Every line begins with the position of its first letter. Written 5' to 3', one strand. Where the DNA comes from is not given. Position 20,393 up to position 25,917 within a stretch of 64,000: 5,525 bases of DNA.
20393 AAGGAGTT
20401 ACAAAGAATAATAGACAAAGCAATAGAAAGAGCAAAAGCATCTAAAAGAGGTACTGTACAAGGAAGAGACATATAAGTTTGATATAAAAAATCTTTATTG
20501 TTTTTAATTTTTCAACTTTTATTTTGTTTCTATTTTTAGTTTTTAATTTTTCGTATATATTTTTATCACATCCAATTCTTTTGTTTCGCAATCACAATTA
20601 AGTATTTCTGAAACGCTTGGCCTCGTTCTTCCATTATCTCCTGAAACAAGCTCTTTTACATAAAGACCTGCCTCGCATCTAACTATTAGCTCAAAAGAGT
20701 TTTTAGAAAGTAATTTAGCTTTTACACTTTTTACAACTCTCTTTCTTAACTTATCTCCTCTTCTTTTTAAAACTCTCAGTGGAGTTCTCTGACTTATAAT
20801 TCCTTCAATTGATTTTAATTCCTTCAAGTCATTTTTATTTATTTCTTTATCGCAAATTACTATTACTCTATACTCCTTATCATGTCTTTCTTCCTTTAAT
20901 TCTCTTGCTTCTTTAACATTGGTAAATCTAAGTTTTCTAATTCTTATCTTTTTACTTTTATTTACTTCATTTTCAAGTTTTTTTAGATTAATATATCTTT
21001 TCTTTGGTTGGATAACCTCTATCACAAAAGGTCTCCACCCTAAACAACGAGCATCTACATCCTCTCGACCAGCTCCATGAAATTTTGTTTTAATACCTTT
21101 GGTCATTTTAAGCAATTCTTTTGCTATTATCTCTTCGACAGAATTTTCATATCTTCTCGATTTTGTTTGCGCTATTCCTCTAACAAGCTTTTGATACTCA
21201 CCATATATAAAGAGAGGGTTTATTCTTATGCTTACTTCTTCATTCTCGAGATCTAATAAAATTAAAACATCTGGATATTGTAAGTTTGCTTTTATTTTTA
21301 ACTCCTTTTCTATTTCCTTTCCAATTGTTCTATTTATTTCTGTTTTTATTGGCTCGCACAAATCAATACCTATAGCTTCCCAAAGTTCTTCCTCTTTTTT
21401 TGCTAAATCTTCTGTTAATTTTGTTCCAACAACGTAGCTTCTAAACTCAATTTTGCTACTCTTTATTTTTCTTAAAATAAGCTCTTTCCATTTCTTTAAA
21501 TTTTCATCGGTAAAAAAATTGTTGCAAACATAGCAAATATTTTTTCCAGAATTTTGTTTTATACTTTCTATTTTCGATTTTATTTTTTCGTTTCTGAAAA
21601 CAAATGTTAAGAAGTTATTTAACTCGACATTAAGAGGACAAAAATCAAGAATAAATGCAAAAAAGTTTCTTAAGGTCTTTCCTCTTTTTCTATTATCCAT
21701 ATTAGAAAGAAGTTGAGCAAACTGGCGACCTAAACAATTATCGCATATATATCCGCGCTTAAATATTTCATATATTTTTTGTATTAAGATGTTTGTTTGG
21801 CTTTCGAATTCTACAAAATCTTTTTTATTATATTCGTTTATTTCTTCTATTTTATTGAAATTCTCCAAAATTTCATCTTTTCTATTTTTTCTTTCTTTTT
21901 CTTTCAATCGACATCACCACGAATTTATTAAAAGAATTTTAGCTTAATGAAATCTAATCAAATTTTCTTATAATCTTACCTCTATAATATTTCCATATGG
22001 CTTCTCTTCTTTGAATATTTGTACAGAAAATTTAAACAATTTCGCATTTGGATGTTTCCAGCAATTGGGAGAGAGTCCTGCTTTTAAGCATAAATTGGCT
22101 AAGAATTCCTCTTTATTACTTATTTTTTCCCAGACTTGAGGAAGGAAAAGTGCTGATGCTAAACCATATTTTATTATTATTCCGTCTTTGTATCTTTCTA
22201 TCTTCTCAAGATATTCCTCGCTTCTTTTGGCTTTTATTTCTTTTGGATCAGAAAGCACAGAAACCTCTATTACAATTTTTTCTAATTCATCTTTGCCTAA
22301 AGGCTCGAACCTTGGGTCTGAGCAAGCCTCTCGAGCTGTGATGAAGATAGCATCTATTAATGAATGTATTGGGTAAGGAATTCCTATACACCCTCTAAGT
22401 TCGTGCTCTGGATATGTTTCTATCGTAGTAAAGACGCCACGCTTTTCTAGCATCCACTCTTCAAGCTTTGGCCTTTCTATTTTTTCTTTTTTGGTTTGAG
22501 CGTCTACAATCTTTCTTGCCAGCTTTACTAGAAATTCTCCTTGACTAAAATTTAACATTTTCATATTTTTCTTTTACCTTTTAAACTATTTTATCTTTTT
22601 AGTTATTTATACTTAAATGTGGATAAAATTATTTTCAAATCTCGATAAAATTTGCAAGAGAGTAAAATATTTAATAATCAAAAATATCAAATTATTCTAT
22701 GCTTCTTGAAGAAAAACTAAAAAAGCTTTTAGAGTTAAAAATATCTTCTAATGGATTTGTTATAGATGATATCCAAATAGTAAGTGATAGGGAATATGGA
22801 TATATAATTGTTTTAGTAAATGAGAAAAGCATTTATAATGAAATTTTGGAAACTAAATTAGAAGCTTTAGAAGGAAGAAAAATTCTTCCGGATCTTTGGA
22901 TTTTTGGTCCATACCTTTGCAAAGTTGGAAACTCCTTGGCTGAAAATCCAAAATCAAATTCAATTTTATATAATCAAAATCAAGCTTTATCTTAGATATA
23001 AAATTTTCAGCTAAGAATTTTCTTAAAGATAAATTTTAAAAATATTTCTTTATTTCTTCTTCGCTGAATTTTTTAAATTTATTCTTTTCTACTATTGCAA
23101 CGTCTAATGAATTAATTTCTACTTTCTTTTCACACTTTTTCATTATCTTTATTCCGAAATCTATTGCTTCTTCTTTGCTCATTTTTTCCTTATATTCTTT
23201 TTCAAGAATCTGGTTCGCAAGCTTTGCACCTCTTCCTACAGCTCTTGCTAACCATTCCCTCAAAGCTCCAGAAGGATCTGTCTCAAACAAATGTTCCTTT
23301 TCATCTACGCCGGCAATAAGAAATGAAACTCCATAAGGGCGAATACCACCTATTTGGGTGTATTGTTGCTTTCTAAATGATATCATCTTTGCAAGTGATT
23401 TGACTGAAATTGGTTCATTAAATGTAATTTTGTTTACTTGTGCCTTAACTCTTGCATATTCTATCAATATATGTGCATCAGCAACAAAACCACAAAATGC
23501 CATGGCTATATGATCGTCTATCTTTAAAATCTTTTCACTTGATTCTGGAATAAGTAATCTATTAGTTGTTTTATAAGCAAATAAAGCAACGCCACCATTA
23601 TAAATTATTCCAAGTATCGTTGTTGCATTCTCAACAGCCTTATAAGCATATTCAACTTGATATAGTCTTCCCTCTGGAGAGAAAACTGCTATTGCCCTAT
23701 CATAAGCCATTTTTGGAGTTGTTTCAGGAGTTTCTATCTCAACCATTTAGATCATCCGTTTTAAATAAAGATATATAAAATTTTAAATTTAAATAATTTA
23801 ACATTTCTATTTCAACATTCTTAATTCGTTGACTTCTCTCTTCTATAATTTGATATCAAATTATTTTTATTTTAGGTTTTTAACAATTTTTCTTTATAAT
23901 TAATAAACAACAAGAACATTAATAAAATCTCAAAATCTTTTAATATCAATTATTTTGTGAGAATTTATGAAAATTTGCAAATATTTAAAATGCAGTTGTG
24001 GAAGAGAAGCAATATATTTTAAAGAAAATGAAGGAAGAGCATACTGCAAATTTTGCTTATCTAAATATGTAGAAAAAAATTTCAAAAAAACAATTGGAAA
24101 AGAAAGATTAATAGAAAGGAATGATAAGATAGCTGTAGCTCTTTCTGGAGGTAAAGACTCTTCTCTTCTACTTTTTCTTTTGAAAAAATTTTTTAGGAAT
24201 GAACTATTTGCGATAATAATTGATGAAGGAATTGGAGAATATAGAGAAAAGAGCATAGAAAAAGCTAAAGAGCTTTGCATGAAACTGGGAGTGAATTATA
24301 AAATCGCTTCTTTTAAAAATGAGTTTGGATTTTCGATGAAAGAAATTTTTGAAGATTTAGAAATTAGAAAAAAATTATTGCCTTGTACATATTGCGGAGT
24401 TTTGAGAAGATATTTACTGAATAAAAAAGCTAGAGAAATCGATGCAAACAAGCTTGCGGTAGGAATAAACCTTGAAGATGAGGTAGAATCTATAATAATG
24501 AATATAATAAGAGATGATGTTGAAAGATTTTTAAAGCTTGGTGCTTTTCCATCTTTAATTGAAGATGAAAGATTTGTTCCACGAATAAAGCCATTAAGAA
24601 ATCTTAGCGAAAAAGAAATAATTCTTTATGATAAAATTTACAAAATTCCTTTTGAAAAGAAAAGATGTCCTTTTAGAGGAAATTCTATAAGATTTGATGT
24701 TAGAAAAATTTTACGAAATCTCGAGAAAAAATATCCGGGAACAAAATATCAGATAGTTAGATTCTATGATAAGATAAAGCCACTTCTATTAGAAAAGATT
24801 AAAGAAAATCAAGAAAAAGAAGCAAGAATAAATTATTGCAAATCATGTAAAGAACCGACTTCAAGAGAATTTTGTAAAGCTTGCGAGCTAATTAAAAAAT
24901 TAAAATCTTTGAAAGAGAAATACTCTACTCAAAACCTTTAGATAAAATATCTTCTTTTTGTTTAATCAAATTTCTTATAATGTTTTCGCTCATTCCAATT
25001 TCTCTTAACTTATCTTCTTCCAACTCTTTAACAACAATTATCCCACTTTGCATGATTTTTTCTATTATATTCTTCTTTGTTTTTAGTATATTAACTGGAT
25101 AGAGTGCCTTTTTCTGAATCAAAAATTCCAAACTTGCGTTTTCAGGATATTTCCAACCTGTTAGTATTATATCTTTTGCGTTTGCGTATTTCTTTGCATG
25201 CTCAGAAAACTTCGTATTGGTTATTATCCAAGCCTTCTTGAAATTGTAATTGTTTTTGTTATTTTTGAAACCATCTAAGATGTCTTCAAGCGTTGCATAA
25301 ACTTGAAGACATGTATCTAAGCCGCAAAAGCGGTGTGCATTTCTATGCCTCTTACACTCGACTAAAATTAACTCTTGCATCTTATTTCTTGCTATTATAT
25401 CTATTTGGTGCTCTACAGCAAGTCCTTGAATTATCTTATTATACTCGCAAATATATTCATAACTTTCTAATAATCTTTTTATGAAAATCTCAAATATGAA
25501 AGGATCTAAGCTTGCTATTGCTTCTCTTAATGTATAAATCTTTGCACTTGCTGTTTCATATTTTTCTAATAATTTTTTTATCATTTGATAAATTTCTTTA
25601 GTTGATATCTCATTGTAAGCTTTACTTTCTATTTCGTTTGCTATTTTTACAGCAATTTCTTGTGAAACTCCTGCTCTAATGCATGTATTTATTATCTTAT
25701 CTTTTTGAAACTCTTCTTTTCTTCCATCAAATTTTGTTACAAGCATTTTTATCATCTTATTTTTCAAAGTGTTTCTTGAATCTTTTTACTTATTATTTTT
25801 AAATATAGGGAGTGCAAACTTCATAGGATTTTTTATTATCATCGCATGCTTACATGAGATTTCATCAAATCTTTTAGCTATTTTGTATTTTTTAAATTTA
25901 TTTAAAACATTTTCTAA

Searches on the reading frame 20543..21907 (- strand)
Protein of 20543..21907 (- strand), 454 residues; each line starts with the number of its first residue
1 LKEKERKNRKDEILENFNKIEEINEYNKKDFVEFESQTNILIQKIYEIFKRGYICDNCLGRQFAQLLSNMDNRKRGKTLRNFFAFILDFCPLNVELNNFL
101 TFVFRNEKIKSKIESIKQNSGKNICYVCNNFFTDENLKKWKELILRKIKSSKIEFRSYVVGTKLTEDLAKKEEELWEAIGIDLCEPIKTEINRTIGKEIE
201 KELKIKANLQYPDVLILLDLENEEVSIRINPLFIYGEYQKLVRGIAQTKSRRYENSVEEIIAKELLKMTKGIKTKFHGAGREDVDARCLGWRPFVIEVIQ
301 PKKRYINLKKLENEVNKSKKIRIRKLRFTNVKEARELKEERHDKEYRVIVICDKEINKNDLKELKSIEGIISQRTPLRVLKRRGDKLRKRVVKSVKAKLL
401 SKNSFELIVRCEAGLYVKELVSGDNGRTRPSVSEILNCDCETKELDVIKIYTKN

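Call 66: search_protein_families(library=pfam, proteins=[window:20543-21907:-], max_evalue=0.00001)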
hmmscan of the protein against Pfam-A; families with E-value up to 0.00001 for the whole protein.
window:20543-21907:- (454 aa): 2 families
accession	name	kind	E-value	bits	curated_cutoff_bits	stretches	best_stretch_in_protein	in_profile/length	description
PF21238.2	Pus10_C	-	3.2e-64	217.1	27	1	233-450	1-231/232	Pus10, C-terminal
PF22023.1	Pus10_THUMP_arc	-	8.1e-21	74.4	28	1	150-219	9-78/78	Pus10 THUMP domain, archaeal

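Call 78: search_protein_families(library=ncbifam, proteins=[window:20543-21907:-], max_evalue=0.00001)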
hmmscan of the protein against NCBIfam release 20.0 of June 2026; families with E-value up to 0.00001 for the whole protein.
window:20543-21907:- (454 aa): 2 families
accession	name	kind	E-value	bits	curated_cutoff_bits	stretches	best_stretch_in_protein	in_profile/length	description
TIGR01213.2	pseudo_Pus10arc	equivalog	6.6e-122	407.2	200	1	45-450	3-401/402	tRNA pseudouridine(54/55) synthase Pus10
NF011139.0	PRK14554.1-5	equivalog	1.5e-20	73.4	428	1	38-359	5-306/360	pseudouridylate synthase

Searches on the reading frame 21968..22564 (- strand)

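Call 66: search_protein_families(library=pfam, proteins=[window:21968-22564:-], max_evalue=0.00001)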
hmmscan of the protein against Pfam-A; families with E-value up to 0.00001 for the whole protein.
window:21968-22564:- (198 aa): 1 family
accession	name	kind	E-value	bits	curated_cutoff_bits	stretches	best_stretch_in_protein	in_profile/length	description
PF01871.22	AMMECR1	-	5.7e-44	150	25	1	13-184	1-168/168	AMMECR1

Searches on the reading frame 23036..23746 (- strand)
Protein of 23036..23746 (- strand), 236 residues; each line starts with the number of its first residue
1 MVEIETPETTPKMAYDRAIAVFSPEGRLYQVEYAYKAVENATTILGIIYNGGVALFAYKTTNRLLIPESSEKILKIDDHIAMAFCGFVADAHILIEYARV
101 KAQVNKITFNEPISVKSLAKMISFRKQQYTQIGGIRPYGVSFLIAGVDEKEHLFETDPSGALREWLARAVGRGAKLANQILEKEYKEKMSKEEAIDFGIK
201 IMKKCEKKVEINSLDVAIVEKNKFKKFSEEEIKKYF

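Call 66: search_protein_families(library=pfam, proteins=[window:23036-23746:-], max_evalue=0.00001)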
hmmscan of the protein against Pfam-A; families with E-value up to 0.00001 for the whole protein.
window:23036-23746:- (236 aa): 2 families
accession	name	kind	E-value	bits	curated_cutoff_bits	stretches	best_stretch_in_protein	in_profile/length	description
PF00227.31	Proteasome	-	1.2e-52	178.7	22.4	1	38-218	1-188/189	Proteasome subunit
PF10584.14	Proteasome_A_N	-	6.2e-13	48.6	27.7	1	15-37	1-23/23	Proteasome subunit A N-terminal signature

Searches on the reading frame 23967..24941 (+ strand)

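Call 66: search_protein_families(library=pfam, proteins=[window:23967-24941:+], max_evalue=0.00001)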
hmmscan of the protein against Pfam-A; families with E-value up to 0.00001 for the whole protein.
window:23967-24941:+ (324 aa): 2 families
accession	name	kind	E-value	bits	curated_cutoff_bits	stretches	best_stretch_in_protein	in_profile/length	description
PF01171.26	ATP_bind_3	-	7.5e-12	45.8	27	1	54-230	1-164/182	PP-loop family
PF03054.22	tRNA_Me_trans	-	1.8e-06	28.2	20.6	1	54-166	2-125/202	tRNA methyl transferase HUP domain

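Call 78: search_protein_families(library=ncbifam, proteins=[window:23967-24941:+], max_evalue=0.00001)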
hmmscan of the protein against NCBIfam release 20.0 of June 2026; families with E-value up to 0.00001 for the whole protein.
window:23967-24941:+ (324 aa): 10 families
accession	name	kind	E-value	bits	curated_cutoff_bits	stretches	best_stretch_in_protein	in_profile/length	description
NF047749.1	tRNAThiolNcsA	equivalog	4.8e-64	216.5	500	1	10-314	5-321/322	tRNA 2-thiolation protein NcsA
NF049949.1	tRNAsynTtuAPyrococ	equivalog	6.8e-50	169.9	450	1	9-308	4-289/292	tRNA-5-methyluridine(54) 2-sulfurtransferase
TIGR00269.1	TIGR00269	hypoth_equivalog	2.4e-25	88.8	62.75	1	204-312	1-104/104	TIGR00269 family protein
NF007972.0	PRK10696.1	equivalog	4.4e-25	88.6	272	1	30-276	19-257/295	tRNA 2-thiocytidine(32) synthetase TtcA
TIGR02432.1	lysidine_TilS_N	equivalog_domain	2.2e-14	53.8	93.6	1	54-230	1-168/189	tRNA lysidine(34) synthetase TilS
TIGR00884.1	guaA_Cterm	equivalog_domain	3.8e-10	39.6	338.75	1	51-242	15-194/310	glutamine-hydrolyzing GMP synthase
NF000848.1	PRK00074.1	equivalog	3.3e-08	32.6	400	1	36-241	197-395/512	glutamine-hydrolyzing GMP synthase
TIGR00268.2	TIGR00268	equivalog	2.3e-06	27.1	150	1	48-171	9-123/259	ATP-dependent sacrificial sulfur transferase LarE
NF001138.1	PRK00143.1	equivalog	3.3e-06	26.3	284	1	54-167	1-121/345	tRNA 2-thiouridine(34) synthase MnmA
NF010587.0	PRK13980.1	equivalog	3.5e-06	26.4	255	1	50-118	29-96/267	NAD+ synthase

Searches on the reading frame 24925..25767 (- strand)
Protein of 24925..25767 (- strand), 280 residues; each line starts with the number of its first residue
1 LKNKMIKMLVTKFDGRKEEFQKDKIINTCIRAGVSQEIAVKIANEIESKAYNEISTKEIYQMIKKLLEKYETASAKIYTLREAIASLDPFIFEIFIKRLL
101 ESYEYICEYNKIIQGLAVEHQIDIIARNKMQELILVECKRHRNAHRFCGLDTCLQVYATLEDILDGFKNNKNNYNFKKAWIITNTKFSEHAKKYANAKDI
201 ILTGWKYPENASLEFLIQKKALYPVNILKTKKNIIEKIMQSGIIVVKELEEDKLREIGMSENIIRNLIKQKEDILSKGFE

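Call 67: search_protein_families(library=pfam, proteins=[window:24925-25767:-], max_evalue=0.00001)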
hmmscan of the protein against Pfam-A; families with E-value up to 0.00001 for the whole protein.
window:24925-25767:- (280 aa): 3 families
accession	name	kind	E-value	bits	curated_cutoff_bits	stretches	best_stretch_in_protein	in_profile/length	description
PF04471.18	Mrr_cat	-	2.2e-10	41.1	21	1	85-202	2-105/115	Restriction endonuclease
PF03477.21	ATP-cone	-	1.3e-08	35.7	25.8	1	8-75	1-76/88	ATP cone domain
PF22357.2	AF1548-like_C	-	4.6e-07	30.3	23.9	1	223-275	1-56/56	AF1548-like, C-terminal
